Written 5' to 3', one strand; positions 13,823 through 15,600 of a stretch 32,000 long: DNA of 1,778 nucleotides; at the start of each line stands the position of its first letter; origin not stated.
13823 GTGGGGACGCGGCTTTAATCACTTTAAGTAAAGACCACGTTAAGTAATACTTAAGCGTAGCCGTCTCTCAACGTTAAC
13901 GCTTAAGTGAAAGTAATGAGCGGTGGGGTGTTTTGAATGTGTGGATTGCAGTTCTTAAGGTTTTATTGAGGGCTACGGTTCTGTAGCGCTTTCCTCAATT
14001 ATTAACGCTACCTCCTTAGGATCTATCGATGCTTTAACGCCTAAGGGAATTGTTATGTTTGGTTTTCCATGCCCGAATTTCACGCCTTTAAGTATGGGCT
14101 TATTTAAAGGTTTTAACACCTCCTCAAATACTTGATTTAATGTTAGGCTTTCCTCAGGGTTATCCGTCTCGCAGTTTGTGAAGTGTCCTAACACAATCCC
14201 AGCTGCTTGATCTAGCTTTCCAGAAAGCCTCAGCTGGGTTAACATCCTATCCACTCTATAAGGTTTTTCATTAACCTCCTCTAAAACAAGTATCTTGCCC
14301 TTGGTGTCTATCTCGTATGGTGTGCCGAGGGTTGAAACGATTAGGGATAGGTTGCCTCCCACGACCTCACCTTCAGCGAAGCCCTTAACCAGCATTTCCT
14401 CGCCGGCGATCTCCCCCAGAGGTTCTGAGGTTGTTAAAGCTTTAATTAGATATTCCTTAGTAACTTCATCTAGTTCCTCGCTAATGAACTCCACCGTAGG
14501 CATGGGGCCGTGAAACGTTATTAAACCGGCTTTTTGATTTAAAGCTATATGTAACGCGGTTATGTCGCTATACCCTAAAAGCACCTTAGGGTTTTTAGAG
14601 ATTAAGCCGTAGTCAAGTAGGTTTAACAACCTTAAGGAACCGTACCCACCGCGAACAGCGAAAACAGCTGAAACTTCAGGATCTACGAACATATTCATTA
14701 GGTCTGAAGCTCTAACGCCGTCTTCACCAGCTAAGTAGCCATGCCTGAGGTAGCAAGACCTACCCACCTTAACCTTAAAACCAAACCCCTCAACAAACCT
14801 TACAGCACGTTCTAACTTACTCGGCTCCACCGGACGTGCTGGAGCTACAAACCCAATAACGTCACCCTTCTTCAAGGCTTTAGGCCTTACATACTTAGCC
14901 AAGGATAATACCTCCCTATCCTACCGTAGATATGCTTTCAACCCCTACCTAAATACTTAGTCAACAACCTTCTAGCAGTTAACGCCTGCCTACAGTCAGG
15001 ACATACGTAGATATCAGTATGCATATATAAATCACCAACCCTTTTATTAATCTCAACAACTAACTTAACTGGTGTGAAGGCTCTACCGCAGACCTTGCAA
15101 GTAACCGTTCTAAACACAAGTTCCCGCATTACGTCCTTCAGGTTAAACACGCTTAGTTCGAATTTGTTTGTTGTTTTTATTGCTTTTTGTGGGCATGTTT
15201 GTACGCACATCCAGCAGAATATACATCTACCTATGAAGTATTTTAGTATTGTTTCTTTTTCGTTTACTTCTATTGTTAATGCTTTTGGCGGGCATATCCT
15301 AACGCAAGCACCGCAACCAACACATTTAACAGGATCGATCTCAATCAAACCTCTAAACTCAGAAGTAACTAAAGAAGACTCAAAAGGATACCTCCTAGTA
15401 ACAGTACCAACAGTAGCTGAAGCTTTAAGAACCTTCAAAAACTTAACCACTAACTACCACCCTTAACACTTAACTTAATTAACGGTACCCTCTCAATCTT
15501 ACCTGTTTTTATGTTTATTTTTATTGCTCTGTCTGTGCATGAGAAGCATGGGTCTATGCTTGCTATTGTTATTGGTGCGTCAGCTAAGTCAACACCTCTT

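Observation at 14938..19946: Membrane-bound [NiFe] hydrogenase operon with no small (NuoB/HycG/CooL) subunit gene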

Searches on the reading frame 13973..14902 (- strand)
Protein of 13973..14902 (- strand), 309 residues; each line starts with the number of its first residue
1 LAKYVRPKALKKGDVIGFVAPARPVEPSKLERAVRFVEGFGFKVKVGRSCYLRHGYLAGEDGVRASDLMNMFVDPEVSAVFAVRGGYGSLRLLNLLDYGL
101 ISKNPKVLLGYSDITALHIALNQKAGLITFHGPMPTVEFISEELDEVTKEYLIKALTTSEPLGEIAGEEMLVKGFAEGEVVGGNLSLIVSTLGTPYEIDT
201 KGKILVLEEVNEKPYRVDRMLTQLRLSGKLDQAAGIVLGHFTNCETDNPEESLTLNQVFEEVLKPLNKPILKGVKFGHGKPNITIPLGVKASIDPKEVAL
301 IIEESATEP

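Call 4: search_protein_families(library=pfam, proteins=[window:13973-14902:-], max_evalue=0.01)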
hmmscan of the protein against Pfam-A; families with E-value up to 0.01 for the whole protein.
window:13973-14902:- (309 aa): 2 families
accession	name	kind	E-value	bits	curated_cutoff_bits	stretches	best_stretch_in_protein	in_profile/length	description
PF17676.7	Peptidase_S66C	-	1.8e-41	142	23.7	1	177-293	1-120/120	LD-carboxypeptidase C-terminal domain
PF02016.21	Peptidase_S66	-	9.7e-41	139.2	25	1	16-132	1-121/121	LD-carboxypeptidase N-terminal domain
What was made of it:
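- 13973..14902 (-): LD-carboxypeptidase (S66) gene, the flanking gene. Not part of the hydrogenase but possibly co-transcribed. PF02016+PF17676 (call 4).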

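Call 33: find_encoding_contigs(protein=window:13976-14902:-, flank=10000, max_places=6)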
Protein seq(309 aa) (309 aa): 1 contig read that carries it; 1 place shown.
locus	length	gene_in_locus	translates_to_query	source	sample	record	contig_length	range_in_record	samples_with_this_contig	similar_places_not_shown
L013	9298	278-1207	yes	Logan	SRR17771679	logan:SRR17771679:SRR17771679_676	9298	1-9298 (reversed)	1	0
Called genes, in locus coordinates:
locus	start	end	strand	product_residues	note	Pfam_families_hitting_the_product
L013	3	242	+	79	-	?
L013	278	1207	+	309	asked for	PF02016:Peptidase_S66, PF17676:Peptidase_S66C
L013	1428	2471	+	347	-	PF09376:NurA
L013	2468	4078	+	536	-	PF01935:DUF87, PF10412:TrwB_AAD_bind (faint), PF12846:AAA_10 (weak)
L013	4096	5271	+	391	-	PF00149:Metallophos, PF12850:Metallophos_2 (weak)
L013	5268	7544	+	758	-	PF00005:ABC_tran (faint), PF02463:SMC_N, PF13175:AAA_15, PF13476:AAA_23, PF13304:AAA_21 (weak), PF13558:SbcC_Walker_B (weak)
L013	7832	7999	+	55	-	-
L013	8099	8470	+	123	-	PF13561:adh_short_C2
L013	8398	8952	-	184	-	PF01209:Ubie_methyltran (weak), PF13489:Methyltransf_23, PF13649:Methyltransf_25, PF08241:Methyltransf_11, PF08242:Methyltransf_12 (weak)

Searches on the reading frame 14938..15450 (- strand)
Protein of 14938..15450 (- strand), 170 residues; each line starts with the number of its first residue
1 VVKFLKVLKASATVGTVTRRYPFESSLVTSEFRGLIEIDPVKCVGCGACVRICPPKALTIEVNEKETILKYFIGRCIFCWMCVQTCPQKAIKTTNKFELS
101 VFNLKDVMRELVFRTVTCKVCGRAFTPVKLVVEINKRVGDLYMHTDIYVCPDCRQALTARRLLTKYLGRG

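Call 4: search_protein_families(library=pfam, proteins=[window:14938-15450:-], max_evalue=0.01)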
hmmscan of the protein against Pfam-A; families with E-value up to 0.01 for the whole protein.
window:14938-15450:- (170 aa): 11 families
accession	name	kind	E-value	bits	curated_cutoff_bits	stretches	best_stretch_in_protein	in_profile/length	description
PF12838.12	Fer4_7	-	7e-12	46.1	27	2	42-90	1-52/52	4Fe-4S dicluster domain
PF00037.32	Fer4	-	1.7e-10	40.7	21.1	2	36-59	1-24/24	4Fe-4S binding domain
PF13187.11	Fer4_9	-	2.8e-10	40.5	27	2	42-91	1-52/52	4Fe-4S dicluster domain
PF13237.11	Fer4_10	-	4.7e-09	36.5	25.5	1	36-87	2-53/53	4Fe-4S dicluster domain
PF14697.11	Fer4_21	-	4.2e-07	30.4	35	1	38-92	3-58/59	4Fe-4S dicluster domain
PF12837.12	Fer4_6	-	7e-07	29.3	25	1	36-57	2-23/24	4Fe-4S binding domain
PF13484.11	Fer4_16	-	1.8e-06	29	30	1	42-61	1-20/66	4Fe-4S double cluster binding domain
PF12797.12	Fer4_2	-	0.00022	21.4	24.5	1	37-54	4-21/22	4Fe-4S binding domain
PF13459.11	Fer4_15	-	0.0012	20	22.4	1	36-67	1-31/66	4Fe-4S single cluster domain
PF12800.12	Fer4_4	-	0.0038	17.9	24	1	42-54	3-15/17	4Fe-4S binding domain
PF25160.1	LdpA_Fe-S-bd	-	0.0053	16.9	27.6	0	49-94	9-46/49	LdpA Fe-S cluster-binding domain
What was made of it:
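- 14938..15450 (-): NuoI/HycF-like subunit (170 aa): two [4Fe-4S] motifs (C43-C53, C76-C86) plus a C-terminal Cys quartet (C118, C121, C150, C153). This is the last hydrogenase gene. Fer4 family hits (call 4).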

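Call 32: find_encoding_contigs(protein=window:14941-15450:-, flank=10000, max_places=6)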
Protein seq(170 aa) (170 aa): no gene with exactly this product is on record in the collection.

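Call 44: search_protein_families(library=ncbifam, proteins=[window:14938-15450:-], max_evalue=0.001)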
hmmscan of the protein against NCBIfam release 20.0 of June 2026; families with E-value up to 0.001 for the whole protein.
window:14938-15450:- (170 aa): 78 families (the best 25 are shown)
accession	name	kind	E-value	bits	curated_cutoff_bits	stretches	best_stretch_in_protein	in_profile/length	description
NF009053.0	PRK12387.1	subfamily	3.2e-36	124.8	204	1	5-156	2-161/180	formate hydrogenlyase complex iron-sulfur subunit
NF006076.0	PRK08222.1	equivalog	1.6e-33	116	270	1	5-157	2-164/181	hydrogenase 4 subunit H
TIGR01971.1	NuoI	subfamily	3.1e-20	72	113.05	1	16-108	13-115/121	NADH-quinone oxidoreductase, chain I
NF040612.1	F420_dehyd_FpoI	exception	4e-17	62.3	180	1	13-103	14-111/135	F420H2 dehydrogenase subunit FpoI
NF006221.0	PRK08348.1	subfamily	1.6e-16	60.3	124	1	15-102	17-103/136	NADH-plastoquinone oxidoreductase subunit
NF004541.0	PRK05888.2-2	equivalog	4.3e-16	59.2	217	1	16-108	36-128/168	NADH-quinone oxidoreductase subunit NuoI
NF004537.0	PRK05888.1-3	equivalog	8.3e-16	58.1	163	1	16-106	38-145/204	NADH-quinone oxidoreductase subunit NuoI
NF004540.0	PRK05888.2-1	equivalog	5.3e-15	55.2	215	1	3-113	6-125/139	NADH-quinone oxidoreductase subunit NuoI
TIGR00403.1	ndhI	equivalog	1.1e-14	54.4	302.35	1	16-108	37-136/183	NAD(P)H-quinone oxidoreductase subunit I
NF004546.0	PRK05888.3-3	equivalog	1.1e-14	54.2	260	1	17-134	40-168/196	NADH-quinone oxidoreductase subunit NuoI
NF004543.0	PRK05888.2-5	equivalog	8.5e-13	48.3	243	1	16-101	34-125/217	NADH-quinone oxidoreductase subunit NuoI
NF004542.0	PRK05888.2-3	equivalog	1.4e-12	47.5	248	1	10-99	46-147/203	NADH-quinone oxidoreductase subunit NuoI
NF004536.0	PRK05888.1-1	equivalog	3e-12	46.2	212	1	8-110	20-133/180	NADH-quinone oxidoreductase subunit NuoI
NF042909.1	FMH_DH_FwdF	exception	6.2e-12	45.3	375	1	19-94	235-314/336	tungsten-dependent formylmethanofuran dehydrogenase subunit FwdF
NF043039.1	HgcAB_like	equivalog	1.5e-10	41.2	285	1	24-91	282-349/350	HgcAB-like fusion protein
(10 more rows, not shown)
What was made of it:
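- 14938..15450 (-): Best NCBIfam hit is the formate hydrogenlyase iron-sulfur subunit, below its cutoff (call 44).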

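Call 52: find_encoding_contigs(protein=P0296, flank=10000, max_places=4)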
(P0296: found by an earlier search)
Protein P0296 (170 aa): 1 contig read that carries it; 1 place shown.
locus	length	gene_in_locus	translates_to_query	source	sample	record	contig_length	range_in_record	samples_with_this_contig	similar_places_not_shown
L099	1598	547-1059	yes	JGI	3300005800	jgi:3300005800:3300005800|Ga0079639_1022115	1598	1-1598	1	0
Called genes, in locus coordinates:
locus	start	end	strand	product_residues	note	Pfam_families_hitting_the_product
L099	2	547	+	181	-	?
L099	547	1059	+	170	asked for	PF00037:Fer4 (weak), PF12837:Fer4_6 (weak), PF13237:Fer4_10, PF14697:Fer4_21 (weak), PF12838:Fer4_7, PF13187:Fer4_9, PF13484:Fer4_16 (faint)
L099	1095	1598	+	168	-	?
